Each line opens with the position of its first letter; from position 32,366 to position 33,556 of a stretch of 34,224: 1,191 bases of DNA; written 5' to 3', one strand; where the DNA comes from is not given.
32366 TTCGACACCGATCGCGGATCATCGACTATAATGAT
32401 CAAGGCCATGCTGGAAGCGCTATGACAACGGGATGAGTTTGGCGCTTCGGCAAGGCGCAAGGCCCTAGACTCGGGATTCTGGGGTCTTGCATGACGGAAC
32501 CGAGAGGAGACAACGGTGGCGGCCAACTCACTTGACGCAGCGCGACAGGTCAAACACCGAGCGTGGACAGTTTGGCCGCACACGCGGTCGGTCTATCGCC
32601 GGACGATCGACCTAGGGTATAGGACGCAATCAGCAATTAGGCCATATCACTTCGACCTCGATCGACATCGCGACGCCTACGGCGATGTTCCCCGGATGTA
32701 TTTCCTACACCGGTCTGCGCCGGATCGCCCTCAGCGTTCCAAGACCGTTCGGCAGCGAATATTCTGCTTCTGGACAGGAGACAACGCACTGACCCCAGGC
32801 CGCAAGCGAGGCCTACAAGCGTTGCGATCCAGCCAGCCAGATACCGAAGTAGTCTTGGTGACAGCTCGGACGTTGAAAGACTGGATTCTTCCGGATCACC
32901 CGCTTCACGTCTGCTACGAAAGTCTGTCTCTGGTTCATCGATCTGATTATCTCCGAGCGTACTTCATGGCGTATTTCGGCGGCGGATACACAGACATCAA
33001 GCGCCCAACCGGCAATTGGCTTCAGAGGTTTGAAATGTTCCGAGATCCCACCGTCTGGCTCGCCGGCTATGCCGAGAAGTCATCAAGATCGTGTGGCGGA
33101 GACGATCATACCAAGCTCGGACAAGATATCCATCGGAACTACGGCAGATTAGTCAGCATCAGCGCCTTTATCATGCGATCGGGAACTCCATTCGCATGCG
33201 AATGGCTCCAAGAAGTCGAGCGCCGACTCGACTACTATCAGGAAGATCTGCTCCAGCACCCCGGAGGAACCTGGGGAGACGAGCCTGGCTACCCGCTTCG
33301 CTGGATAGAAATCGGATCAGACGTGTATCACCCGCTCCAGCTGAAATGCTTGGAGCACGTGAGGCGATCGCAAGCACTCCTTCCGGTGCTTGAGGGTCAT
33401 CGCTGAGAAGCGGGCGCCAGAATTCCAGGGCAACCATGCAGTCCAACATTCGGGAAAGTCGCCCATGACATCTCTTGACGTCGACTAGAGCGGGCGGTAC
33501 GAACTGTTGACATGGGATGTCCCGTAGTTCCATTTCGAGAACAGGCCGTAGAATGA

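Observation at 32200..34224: Lower-GC tail with atypical codon usage encoding a GT32-like glycosyltransferase: recent horizontal acquisition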

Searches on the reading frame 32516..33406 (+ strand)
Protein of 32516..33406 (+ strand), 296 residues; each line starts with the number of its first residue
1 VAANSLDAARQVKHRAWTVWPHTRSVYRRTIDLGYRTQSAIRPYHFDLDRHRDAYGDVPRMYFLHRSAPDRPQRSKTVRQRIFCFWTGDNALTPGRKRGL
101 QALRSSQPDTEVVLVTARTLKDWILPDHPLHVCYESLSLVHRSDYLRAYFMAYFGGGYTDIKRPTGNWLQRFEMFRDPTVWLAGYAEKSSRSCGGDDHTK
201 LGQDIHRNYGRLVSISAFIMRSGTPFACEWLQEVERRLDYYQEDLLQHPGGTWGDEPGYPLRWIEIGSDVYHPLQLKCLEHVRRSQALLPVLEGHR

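Call 5: search_protein_families(library=pfam, proteins=[window:32516-33406:+], max_evalue=0.1)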
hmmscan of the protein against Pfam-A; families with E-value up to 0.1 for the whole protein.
window:32516-33406:+ (296 aa): 3 families
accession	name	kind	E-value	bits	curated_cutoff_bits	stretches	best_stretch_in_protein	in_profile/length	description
PF05704.18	Caps_synth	-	0.00012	22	24.5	1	73-159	41-130/278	Capsular polysaccharide synthesis protein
PF15929.10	Myofilin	-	0.0067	17.3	27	1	19-74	58-109/146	Myofilin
PF04488.21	Gly_transf_sug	-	0.009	17.1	23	1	99-161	7-75/93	Glycosyltransferase sugar-binding region containing DXD motif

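Call 6: search_protein_families(library=ncbifam, proteins=[window:32516-33406:+], max_evalue=0.1)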
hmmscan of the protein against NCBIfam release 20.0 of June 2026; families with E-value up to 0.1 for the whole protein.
window:32516-33406:+ (296 aa): 0 families

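Call 7: find_homologous_proteins(query=window:32516-33403:+)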
Query window:32516-33403:+ (296 aa): 274 proteins with E <= 0.001 among 1331 candidates; the best 120 are listed.
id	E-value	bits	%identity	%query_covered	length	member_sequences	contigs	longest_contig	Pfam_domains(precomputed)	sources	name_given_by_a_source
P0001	2.3e-207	706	100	100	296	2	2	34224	-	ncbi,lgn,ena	-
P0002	3.2e-113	396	60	98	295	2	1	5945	-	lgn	-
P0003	1.2e-109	385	56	99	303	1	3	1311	PF05704.19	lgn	-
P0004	2.0e-106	374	57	98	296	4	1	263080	-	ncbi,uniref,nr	ncbi:hypothetical protein [Kocuria sp.]|uniref:hypothetical protein n=1 Tax=Kocuria sp. TaxID=187132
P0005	4.1e-106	373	56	100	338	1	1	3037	-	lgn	-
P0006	7.3e-106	372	57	98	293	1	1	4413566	-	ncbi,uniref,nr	ncbi:hypothetical protein SCMU_29170 [Sinomonas cyclohexanicum]|uniref:Capsular polysaccharide synth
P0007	1.9e-105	371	56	99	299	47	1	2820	-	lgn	-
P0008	3.7e-104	367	60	90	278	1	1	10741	-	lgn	-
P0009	4.1e-103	363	56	98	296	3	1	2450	-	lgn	-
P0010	3.1e-100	354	53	99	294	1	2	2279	-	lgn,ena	-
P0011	4.5e-98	347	53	99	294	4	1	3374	-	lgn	-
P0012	2.9e-92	328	51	97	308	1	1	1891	-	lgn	-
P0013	5.9e-92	326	55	86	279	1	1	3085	PF04488.22,PF05704.19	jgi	jgi:hypothetical protein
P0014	5.0e-91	323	49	98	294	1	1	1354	-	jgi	jgi:hypothetical protein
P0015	8.8e-89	316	48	98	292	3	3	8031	-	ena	-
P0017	9.6e-89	316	47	99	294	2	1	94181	PF04488.22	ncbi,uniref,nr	ncbi:glycosyltransferase [Nocardioides zhouii]|uniref:glycosyltransferase n=1 Tax=Nocardioides zhoui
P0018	3.1e-87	311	48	98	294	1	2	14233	PF04488.22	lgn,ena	-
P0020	3.0e-86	308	47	99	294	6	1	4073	PF04488.22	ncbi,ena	-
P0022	6.1e-85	303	46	98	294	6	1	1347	PF04488.22,PF05704.19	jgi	jgi:hypothetical protein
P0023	2.1e-84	302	46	98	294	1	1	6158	PF04488.22,PF05704.19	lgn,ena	-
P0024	3.1e-84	301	48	98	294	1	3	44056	-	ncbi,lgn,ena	-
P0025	3.0e-81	291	47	97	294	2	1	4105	PF04488.22,PF05704.19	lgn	-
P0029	1.4e-78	283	50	86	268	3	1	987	PF05704.19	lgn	-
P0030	2.3e-75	272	47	91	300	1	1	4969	PF05704.19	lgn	-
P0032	9.9e-74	267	47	86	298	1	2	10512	PF05704.19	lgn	-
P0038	2.4e-66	242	42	98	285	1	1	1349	PF04488.22,PF05704.19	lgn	-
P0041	4.5e-65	238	42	99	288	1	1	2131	PF04488.22,PF05704.19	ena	-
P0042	5.1e-65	238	42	99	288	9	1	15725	PF04488.22,PF05704.19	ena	-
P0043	1.7e-64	236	42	99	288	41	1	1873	PF04488.22,PF05704.19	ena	-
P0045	1.9e-63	233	44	89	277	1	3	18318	PF05704.19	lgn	-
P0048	3.8e-63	232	42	98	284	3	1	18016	PF05704.19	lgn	-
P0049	1.1e-62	230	39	98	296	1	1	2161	PF04488.22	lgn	-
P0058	1.3e-60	224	43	98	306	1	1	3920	PF05704.19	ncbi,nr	ncbi:MAG: capsular polysaccharide synthesis protein [Cryobacterium sp.]|nr:capsular polysaccharide s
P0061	8.1e-60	221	40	98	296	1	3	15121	PF05704.19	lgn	-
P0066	3.1e-59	219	39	96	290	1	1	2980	PF04488.22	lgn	-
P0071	8.5e-59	218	40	98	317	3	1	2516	PF04488.22,PF05704.19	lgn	-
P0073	1.8e-58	217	41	95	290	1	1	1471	PF04488.22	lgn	-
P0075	6.2e-58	215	41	98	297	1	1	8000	PF05704.19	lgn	-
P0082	5.8e-57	212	43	88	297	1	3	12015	PF04488.22,PF05704.19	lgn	-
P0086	4.1e-56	209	39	97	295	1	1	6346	PF05704.19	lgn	-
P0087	1.3e-55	207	41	85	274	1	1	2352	PF05704.19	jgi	jgi:hypothetical protein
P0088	2.7e-55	206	40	100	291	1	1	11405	PF05704.19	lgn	-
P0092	1.2e-54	204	41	100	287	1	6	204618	PF04488.22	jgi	jgi:hypothetical protein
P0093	1.9e-54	203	44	79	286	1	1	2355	PF04488.22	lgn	-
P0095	2.6e-54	203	41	75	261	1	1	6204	PF05704.19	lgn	-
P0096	2.8e-54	203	42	98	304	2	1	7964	PF05704.19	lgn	-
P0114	1.2e-52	197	38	98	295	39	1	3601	PF05704.19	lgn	-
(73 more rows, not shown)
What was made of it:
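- On Horizontally acquired genomic segment: The best hits are unnamed metagenome proteins at 60%, then Kocuria and Sinomonas at 57%, ahead of Nocardioides at 47% (call 7).
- The best homologue is 60% identical (call 7). The best named hits are in Micrococcales (57%) rather than in Propionibacteriales (Nocardioides 47%) (call 7).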

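Call 9: find_encoding_contigs(protein=P0001, flank=10000, max_places=6)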
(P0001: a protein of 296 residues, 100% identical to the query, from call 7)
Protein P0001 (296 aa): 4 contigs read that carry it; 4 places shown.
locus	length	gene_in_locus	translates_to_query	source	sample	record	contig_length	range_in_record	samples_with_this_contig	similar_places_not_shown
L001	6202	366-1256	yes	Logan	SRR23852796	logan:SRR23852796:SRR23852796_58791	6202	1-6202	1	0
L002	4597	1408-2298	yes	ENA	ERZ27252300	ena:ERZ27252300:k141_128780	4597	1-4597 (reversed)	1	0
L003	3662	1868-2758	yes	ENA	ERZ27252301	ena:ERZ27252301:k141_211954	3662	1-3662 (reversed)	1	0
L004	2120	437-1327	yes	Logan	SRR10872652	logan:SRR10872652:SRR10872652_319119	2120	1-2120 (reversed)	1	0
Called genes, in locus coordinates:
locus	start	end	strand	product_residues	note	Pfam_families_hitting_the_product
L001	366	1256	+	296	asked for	-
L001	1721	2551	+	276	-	-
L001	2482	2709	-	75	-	-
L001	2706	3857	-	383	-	PF13439:Glyco_transf_4 (weak), PF00534:Glycos_transf_1, PF13692:Glyco_trans_1_4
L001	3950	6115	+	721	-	PF00534:Glycos_transf_1 (faint), PF13692:Glyco_trans_1_4, PF00535:Glycos_transf_2, PF10111:Glyco_tranf_2_2 (weak), PF13641:Glyco_tranf_2_3, PF13632:Glyco_trans_2_3 (weak)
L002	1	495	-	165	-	?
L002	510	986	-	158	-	PF13701:DDE_Tnp_1_4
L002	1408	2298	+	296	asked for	-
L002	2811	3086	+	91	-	-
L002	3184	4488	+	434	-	PF01610:DDE_Tnp_ISL3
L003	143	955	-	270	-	PF13701:DDE_Tnp_1_4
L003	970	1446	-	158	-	PF13701:DDE_Tnp_1_4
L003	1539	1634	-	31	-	-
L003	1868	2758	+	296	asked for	-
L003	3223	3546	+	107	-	-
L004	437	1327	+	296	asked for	-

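Call 10: list_cluster_members(proteins=[P0001, P0002, P0004, P0006])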
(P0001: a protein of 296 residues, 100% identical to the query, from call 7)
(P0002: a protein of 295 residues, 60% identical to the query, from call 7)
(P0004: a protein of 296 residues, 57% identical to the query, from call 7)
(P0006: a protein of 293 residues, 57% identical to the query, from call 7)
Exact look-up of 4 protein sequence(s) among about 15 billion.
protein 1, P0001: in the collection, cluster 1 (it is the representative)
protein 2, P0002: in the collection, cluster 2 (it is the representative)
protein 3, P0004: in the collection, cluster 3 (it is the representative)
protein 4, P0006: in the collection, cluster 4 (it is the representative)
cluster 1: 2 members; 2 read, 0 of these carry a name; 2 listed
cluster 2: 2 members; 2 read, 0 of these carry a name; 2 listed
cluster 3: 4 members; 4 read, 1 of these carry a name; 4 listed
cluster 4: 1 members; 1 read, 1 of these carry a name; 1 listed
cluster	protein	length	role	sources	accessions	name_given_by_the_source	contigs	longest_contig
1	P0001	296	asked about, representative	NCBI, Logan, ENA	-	-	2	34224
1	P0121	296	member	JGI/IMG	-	-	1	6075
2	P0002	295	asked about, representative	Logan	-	-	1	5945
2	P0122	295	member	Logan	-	-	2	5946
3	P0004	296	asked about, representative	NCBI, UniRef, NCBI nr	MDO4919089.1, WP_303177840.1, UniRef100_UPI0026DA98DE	hypothetical protein [Kocuria sp.] | hypothetical protein n=1 Tax=Kocuria sp. TaxID=1871328 RepID=UPI0026DA98DE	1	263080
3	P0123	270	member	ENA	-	-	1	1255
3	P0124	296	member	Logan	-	-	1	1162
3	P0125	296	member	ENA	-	-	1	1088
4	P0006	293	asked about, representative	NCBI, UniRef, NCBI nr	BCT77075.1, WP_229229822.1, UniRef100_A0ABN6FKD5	hypothetical protein SCMU_29170 [Sinomonas cyclohexanicum] | Capsular polysaccharide synthesis protein n=1 Tax=Sinomonas cyclohexanicum TaxID=322009 ... | hypothetical protein [Corynebacterium cyclohexanicum]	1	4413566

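Call 22: find_encoding_contigs(protein=P0006, flank=10000, max_places=2)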
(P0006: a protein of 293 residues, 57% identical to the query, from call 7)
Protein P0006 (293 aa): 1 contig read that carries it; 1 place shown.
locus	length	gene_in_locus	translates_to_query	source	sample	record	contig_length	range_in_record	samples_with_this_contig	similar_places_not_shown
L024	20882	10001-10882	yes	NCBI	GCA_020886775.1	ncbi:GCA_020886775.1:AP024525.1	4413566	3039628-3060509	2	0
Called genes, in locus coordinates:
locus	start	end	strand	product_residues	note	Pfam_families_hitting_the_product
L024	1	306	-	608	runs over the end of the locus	PF00005:ABC_tran, PF02463:SMC_N (faint)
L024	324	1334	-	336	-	PF00534:Glycos_transf_1, PF13692:Glyco_trans_1_4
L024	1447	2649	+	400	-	PF00534:Glycos_transf_1, PF13692:Glyco_trans_1_4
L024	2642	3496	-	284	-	PF00535:Glycos_transf_2, PF10111:Glyco_tranf_2_2 (faint), PF13641:Glyco_tranf_2_3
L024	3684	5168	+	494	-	PF02397:Bac_transf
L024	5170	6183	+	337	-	PF00106:adh_short (faint), PF01073:3Beta_HSD, PF01370:Epimerase, PF02719:Polysacc_synt_2, PF04321:RmlD_sub_bind, PF08659:KR, PF13460:NAD_binding_10, PF16363:GDP_Man_Dehyd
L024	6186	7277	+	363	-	PF13524:Glyco_trans_1_2, PF13692:Glyco_trans_1_4 (weak), PF00534:Glycos_transf_1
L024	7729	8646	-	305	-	PF00535:Glycos_transf_2 (weak)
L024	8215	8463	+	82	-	-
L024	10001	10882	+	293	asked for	-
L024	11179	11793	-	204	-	PF00440:TetR_N (weak), PF17940:TetR_C_31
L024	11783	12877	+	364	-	PF01494:FAD_binding_3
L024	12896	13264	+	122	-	PF11950:DUF3467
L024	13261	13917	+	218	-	PF13472:Lipase_GDSL_2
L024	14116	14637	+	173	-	-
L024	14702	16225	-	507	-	PF03853:YjeF_N, PF01256:Carb_kinase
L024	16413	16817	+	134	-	-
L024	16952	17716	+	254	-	PF09375:Peptidase_M75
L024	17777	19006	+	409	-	PF04261:Dyp_perox_N, PF20628:Dyp_perox_C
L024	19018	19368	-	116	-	PF01648:ACPS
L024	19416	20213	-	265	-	PF02900:LigB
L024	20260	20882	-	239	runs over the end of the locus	PF04542:Sigma70_r2, PF04539:Sigma70_r3 (faint), PF04545:Sigma70_r4, PF13384:HTH_23 (weak)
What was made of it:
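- On ABC-transporter-dependent glycan assembly locus: One is present in the Sinomonas cluster (Bac_transf, call 22).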

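Call 23: find_encoding_contigs(protein=P0004, flank=10000, max_places=2)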
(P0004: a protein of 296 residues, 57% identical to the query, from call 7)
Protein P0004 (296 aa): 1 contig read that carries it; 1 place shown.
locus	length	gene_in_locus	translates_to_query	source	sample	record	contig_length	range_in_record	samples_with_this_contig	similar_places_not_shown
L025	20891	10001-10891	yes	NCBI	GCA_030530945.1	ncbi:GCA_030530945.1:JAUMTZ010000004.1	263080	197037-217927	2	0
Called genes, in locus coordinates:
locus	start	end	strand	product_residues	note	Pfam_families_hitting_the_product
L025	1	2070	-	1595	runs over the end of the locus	PF20473:MmeI_Mtase (faint), PF07669:Eco57I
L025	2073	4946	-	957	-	PF00176:SNF2-rel_dom, PF13872:AAA_34 (weak), PF00270:DEAD, PF04851:ResIII, PF00271:Helicase_C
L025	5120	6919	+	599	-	PF03235:GmrSD_N, PF07510:GmrSD_C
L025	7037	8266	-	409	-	PF00083:Sugar_tr, PF07690:MFS_1, PF13347:MFS_2 (faint), PF07690:MFS_1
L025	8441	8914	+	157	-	PF01047:MarR, PF09339:HTH_IclR (weak), PF12802:MarR_2 (weak), PF13412:HTH_24 (weak), PF25212:HVO_A0114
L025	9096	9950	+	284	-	PF00561:Abhydrolase_1, PF12146:Hydrolase_4, PF12697:Abhydrolase_6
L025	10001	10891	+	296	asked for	-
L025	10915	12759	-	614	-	PF00270:DEAD, PF00271:Helicase_C, PF16124:RecQ_Zn_bind, PF09382:RQC, PF00570:HRDC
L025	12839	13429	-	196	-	-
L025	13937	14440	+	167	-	PF16571:FBP_C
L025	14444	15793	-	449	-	PF06738:ThrE, PF12821:ThrE_2 (weak)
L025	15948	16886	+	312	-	PF26348:SRA_ScoMcrA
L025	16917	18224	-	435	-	PF00772:DnaB, PF13481:AAA_25, PF03796:DnaB_C, PF06745:ATPase (faint)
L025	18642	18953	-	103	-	-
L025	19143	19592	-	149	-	PF01281:Ribosomal_L9_N, PF03948:Ribosomal_L9_C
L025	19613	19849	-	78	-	PF01084:Ribosomal_S18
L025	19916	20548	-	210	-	PF00436:SSB, PF01336:tRNA_anti-codon (weak)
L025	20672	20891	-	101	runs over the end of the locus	PF01250:Ribosomal_S6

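Call 24: find_encoding_contigs(protein=P0017, flank=10000, max_places=2)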
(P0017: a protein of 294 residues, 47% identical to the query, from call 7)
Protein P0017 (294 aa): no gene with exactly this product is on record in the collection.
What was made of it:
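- Tried and rejected: The look-up of the Nocardioides zhouii homologue failed (call 24).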

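Call 29: search_solved_structures(query=A1, max_evalue=10, show_alignments=2)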
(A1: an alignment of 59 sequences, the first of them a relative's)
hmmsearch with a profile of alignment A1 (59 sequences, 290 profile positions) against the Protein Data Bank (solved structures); distinct sequences matched with E-value up to 10: 1.
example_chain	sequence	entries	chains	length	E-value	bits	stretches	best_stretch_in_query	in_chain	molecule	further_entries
5e4r_A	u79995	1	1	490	1.1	11.9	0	219-248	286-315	Ketol-acid reductoisomerase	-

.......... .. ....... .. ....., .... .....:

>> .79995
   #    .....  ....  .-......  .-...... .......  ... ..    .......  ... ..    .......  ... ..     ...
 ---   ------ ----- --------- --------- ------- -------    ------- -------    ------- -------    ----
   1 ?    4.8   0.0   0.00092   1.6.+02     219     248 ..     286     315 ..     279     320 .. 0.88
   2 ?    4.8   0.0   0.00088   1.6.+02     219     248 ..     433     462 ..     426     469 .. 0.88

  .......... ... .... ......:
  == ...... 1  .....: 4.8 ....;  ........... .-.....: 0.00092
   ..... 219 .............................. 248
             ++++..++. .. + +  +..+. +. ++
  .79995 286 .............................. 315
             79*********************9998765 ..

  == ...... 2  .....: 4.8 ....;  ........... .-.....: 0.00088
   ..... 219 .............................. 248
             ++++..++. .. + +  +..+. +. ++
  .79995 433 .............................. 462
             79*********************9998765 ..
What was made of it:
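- Tried and rejected: A profile search of PDB sequences gave only a chance hit (call 29).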

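Call 30: search_protein_families(library=pfam, alignment_id=A1, max_evalue=0.01)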
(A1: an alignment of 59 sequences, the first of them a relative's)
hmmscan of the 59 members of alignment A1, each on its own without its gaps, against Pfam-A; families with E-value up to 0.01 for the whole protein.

A. member 1, P0001 (296 aa): 3 families
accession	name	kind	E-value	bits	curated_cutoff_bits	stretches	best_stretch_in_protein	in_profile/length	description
PF05704.18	Caps_synth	-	0.00012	22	24.5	1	73-159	41-130/278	Capsular polysaccharide synthesis protein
PF15929.10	Myofilin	-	0.0067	17.3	27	0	19-74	58-109/146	Myofilin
PF04488.21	Gly_transf_sug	-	0.009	17.1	23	0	99-161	7-75/93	Glycosyltransferase sugar-binding region containing DXD motif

B. families by the number of members that match (of 59 scanned): 4 families
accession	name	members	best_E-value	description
PF04488.21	Gly_transf_sug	50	1.8e-06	Glycosyltransferase sugar-binding region containing DXD motif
PF05704.18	Caps_synth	45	2.3e-08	Capsular polysaccharide synthesis protein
PF09720.15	Unstab_antitox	1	0.0053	Putative addiction module component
PF15929.10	Myofilin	1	0.0067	Myofilin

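Call 31: search_protein_families(library=pfam, proteins=[L001:1700-2551:+, L001:2706-3908:-, L001:3950-6115:+], max_evalue=0.01)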
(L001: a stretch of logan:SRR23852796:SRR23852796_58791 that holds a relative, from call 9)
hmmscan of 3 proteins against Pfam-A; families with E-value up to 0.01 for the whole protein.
L001:1700-2551:+ (283 aa): 0 families

L001:2706-3908:- (400 aa): 4 families
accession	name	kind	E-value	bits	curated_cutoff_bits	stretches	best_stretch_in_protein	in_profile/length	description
PF13692.12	Glyco_trans_1_4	-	3e-15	57.1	27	1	225-353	3-139/142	Glycosyl transferases group 1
PF00534.26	Glycos_transf_1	-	2e-14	53.9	26.4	1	218-367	10-170/172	Glycosyl transferases group 1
PF13439.12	Glyco_transf_4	-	2.7e-06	28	28.5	1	88-197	57-165/170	Glycosyltransferase Family 4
PF13524.12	Glyco_trans_1_2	-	0.00012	22.5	25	1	248-381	9-140/144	Glycosyl transferase-like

L001:3950-6115:+ (721 aa): 9 families
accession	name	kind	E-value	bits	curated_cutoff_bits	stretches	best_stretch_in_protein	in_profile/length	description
PF00535.33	Glycos_transf_2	-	7e-25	88.3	23.3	1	419-538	1-121/168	Glycosyl transferase family 2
PF13692.12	Glyco_trans_1_4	-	2.3e-20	73.7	27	1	229-365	2-142/142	Glycosyl transferases group 1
PF13641.12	Glyco_tranf_2_3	-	2.9e-14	54.1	27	1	416-628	1-226/230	Glycosyltransferase like family 2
PF10111.15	Glyco_tranf_2_2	-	1.4e-11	44.9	27.3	2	419-518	1-102/276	Glycosyltransferase like family 2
PF13632.12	Glyco_trans_2_3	-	3.3e-06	27.5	27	1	563-640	74-156/198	Glycosyl transferase family group 2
PF00534.26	Glycos_transf_1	-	2.1e-05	24.6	26.4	1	257-379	40-172/172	Glycosyl transferases group 1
PF13439.12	Glyco_transf_4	-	2.9e-05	24.6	28.5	1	20-204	5-163/170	Glycosyltransferase Family 4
PF13704.12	Glyco_tranf_2_4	-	0.0022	18.9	27.5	1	449-508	22-82/98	Glycosyl transferase family 2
PF02709.20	Glyco_transf_7C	-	0.0022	18.1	23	1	562-609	20-68/78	N-terminal domain of galactosyltransferase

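Call 36: predict_structure(alignment_id=A1)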
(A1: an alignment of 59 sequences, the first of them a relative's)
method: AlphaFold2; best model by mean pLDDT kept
length: 296 residues; sequences in the alignment: 59
mean_pLDDT: 95.6   pTM: 0.91
mean pLDDT of the five models: 95.6, 94.9, 94.7, 94.5, 94.4
residues with pLDDT >= 90: 274; 70-90: 18; 50-70: 4; < 50: 0
segments of 3 or more residues with pLDDT < 50: none
pLDDT, mean of each block of 10 residues (from residue 1): 87 92 92 96 97 95 90 81 98 97 98 98 98 98 98 97 97 97 97 93 97 98 96 98 98 97 97 98 98 92
secondary structure, 60 per line:
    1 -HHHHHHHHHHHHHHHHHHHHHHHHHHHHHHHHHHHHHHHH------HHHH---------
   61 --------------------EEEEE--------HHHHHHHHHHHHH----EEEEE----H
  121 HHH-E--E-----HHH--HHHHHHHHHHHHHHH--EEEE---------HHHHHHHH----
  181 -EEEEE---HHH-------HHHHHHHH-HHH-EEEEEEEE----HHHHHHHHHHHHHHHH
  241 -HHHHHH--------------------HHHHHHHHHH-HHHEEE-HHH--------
elements in order: H2-41 H48-51 E81-85 H94-106 E111-115 H120-123 H139-153 E156-159 H169-176 E182-186 H200-207 E213-220 H225-240 H242-247 H268-277 E282-284
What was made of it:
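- On Pfam PF04488 Gly_transf_sug / CAZy GT32: The model has pLDDT 95.6 (call 36).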

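Call 38: fold_search(model_id=the predicted structure, library=pdb)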
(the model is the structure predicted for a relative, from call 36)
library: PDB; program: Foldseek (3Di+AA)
matches with E <= 10: 749; with E <= 0.001: 11
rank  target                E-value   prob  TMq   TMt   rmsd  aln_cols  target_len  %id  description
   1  8ovt_A                2.4e-05  1.00  0.39  0.40   5.4       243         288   14  Crystal structure of the ligand-free YeGT glycosyltransferase (released 2024-05-15)
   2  8ovt_C                3.7e-05  1.00  0.41  0.42   5.1       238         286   14  Crystal structure of the ligand-free YeGT glycosyltransferase (released 2024-05-15)
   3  8ovt_B                3.7e-05  1.00  0.38  0.39   5.6       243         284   13  Crystal structure of the ligand-free YeGT glycosyltransferase (released 2024-05-15)
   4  8ovs_BBB              7.2e-05  1.00  0.40  0.43   8.2       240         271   13  Crystal structure of YeGT glycosyltransferase with bound UDP (released 2024-05-22)
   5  8x4m                  7.6e-05  1.00  0.36  0.24   7.4       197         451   12  Crystal structure of the glycosyltransferase domain of Legionella SetA in complex with UPD (released 2025-02-19)
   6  8ovs_AAA              1.5e-04  1.00  0.42  0.45   7.5       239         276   12  Crystal structure of YeGT glycosyltransferase with bound UDP (released 2024-05-22)
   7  8x4j                  2.1e-04  1.00  0.35  0.24   6.5       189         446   11  Crystal structure of the glycosyltransferase domain of Legionella SetA (unbound) (released 2025-02-19)
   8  8x4k                  2.7e-04  1.00  0.35  0.24   7.3       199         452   11  Crystal structure of the glycosyltransferase domain of Legionella SetA in complex with UPDGlc (released 2025-02-19)
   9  4mix_B                4.7e-04  1.00  0.36  0.39   7.5       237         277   11  PaToxG Glycosyltransferase (released 2013-10-16)
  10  9n3s_A                6.3e-04  1.00  0.42  0.35   8.6       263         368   11  Crystal structure of the fungal mannosyltransferase Och1 reveals active site primed for N-glycan binding (released 2025-08-13)
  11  9n3s_B                8.0e-04  1.00  0.38  0.32  10.9       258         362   13  Crystal structure of the fungal mannosyltransferase Och1 reveals active site primed for N-glycan binding (released 2025-08-13)
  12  4mix_A                1.1e-03  1.00  0.38  0.40   7.2       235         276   11  PaToxG Glycosyltransferase (released 2013-10-16)
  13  6u4b                  2.2e-03  0.99  0.37  0.22   8.5       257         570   11  WbbM bifunctional glycosytransferase apo structure (released 2020-01-22)
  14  8zwp_A                6.7e-03  0.85  0.31  0.34   9.2       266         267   11  Structure-Based Mechanism and Specificity of Human Galactosyltransferase B3GalT5 (released 2025-04-09)
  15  8tjc_A                1.2e-02  0.72  0.31  0.28   8.8       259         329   13  Structure of human beta 1,3-N-acetylglucosaminyltransferase 2 with compound 8a (released 2023-12-06)
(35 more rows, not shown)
